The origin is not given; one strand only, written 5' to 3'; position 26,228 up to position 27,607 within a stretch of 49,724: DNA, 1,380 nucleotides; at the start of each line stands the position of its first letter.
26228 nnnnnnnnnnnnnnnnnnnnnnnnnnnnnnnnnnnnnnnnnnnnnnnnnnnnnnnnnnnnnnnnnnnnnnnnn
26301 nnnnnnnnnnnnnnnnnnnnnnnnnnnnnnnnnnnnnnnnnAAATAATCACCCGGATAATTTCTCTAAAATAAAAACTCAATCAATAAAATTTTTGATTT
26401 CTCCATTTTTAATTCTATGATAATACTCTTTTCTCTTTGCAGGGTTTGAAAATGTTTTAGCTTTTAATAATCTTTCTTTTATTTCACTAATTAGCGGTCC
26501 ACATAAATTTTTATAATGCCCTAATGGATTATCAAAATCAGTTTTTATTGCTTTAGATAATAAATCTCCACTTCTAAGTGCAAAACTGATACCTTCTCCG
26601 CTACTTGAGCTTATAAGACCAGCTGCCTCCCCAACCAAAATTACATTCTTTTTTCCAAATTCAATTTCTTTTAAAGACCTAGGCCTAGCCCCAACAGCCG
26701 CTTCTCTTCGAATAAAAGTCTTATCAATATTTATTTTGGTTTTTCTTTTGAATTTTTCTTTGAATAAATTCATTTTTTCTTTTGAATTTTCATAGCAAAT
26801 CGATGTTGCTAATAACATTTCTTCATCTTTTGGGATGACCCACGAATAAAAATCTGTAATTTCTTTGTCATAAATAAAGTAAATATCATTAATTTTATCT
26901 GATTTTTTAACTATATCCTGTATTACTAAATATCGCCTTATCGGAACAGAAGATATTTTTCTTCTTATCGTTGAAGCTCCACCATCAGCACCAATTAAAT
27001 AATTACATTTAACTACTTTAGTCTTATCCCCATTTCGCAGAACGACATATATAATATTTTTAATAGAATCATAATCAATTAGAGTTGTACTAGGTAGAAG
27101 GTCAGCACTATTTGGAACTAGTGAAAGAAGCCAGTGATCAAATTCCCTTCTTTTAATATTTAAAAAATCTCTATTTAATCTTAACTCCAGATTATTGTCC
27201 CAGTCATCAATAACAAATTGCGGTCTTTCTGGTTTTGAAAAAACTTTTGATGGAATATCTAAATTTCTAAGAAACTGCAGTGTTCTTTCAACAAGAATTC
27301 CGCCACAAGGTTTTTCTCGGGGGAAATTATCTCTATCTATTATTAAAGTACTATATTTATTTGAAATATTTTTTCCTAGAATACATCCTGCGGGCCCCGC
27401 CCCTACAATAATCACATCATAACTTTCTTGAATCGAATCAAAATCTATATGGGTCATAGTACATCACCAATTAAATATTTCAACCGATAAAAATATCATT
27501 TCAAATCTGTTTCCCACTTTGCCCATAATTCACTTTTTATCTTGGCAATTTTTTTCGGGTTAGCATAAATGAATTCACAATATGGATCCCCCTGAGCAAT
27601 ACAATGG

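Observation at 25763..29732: Five-gene minus-strand cluster: KaiC-like ATPase, UbiA prenyltransferase, V4R protein, GGR-like flavoprotein and an Asp-motif membrane protein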

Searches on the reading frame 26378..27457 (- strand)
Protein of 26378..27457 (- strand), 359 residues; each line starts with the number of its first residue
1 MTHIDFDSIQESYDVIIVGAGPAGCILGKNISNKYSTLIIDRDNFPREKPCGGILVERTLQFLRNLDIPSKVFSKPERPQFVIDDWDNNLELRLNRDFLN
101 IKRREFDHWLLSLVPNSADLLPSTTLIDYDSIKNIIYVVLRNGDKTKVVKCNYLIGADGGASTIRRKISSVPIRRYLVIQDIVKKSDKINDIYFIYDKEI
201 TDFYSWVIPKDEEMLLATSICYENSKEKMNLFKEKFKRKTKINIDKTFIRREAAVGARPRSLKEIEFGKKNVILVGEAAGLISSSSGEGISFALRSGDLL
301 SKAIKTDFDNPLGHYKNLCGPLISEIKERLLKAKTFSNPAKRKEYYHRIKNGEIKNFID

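Call 3: search_protein_families(library=pfam, proteins=[window:26378-27457:-], max_evalue=0.01)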
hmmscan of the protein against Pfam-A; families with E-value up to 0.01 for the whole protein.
window:26378-27457:- (359 aa): 2 families
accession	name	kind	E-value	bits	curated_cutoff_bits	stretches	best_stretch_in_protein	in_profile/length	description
PF01494.25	FAD_binding_3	-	3e-16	60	22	1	13-294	2-308/349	FAD binding domain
PF05834.18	Lycopene_cycl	-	0.0023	17.5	23.4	0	14-33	1-20/380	Lycopene cyclase protein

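Call 4: search_protein_families(library=ncbifam, proteins=[window:26378-27457:-], max_evalue=0.01)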
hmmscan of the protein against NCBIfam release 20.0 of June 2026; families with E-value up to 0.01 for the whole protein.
window:26378-27457:- (359 aa): 46 families (the best 25 are shown)
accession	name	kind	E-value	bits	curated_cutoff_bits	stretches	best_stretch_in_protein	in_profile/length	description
NF008519.0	PRK11445.1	equivalog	2.4e-68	231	303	1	11-344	2-340/355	FAD-binding protein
TIGR02032.1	GG-red-SF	subfamily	8.9e-43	147.1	158.8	1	13-299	1-292/297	geranylgeranyl reductase family protein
TIGR02023.1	BchP-ChlP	subfamily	2.4e-37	128.8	343.3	1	13-309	1-303/388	geranylgeranyl diphosphate reductase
TIGR02028.1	ChlP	equivalog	3.7e-18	65.4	505.3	1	15-308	3-308/398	geranylgeranyl reductase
NF045655.1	MkRedMenJ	equivalog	2.5e-13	49.7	700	1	10-169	2-167/406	menaquinone reductase MenJ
NF041080.1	DGGGPL_reductase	equivalog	2.6e-13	49.6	580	1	12-310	1-317/447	digeranylgeranylglycerophospholipid reductase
NF004780.0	PRK06126.1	subfamily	1.5e-11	43.3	445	2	10-75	6-72/552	hypothetical protein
NF038171.1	maturase_LodB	equivalog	1e-10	41.2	400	1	14-308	1-315/361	lysine-epsilon-oxidase maturase LodB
NF004832.0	PRK06184.1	subfamily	9.2e-09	34.6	476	1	136-168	145-177/506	hypothetical protein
NF004831.0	PRK06183.1-5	equivalog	2.7e-08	32.7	546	1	139-169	148-178/568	bifunctional 3-(3-hydroxy-phenyl)propionate/3-hydroxycinnamic acid hydroxylase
NF005243.0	PRK06753.1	equivalog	3.3e-08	32.8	365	1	15-172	3-162/374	hypothetical protein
NF033113.0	halo_ClmS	equivalog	4.9e-08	31.9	900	1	99-240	102-251/570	chloramphenicol-biosynthetic FADH2-dependent halogenase CmlS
TIGR01988.1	Ubi-OHases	subfamily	6.5e-08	31.8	224.65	1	14-168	1-171/387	ubiquinone biosynthesis hydroxylase, UbiH/UbiF/VisC/COQ6 family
NF049967.1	QhpG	equivalog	2.2e-07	30.1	240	1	15-311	1-293/423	flavin-dependent monooxygenase QhpG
NF005691.0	PRK07494.1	equivalog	4.5e-07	28.8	459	0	10-73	6-69/404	UbiH/UbiF family hydroxylase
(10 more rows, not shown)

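Call 25: search_protein_families(library=padloc, proteins=[window:26378-27457:-], max_evalue=0.01)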
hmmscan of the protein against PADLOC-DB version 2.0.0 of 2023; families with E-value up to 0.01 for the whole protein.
window:26378-27457:- (359 aa): 0 families

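Call 45: search_solved_structures(query=window:26378-27457:-, max_evalue=0.0001)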
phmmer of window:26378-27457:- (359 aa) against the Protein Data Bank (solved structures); distinct sequences matched with E-value up to 0.0001: 5.
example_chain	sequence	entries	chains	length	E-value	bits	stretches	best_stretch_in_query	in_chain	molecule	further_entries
8zop_A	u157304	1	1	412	1.8e-07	33.7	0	10-68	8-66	Halogenase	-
7vwp_D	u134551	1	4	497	2.3e-06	30.1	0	118-167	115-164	FlsO1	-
5dbj_E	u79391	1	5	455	4.7e-06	29.1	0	183-317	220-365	FADH2-dependent halogenase PltA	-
3i3l_A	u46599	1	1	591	2.6e-05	26.6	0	14-214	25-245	Alkylhalidase CmlS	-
3oz2_A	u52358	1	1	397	8.3e-05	25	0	11-308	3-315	Digeranylgeranylglycerophospholipid reductase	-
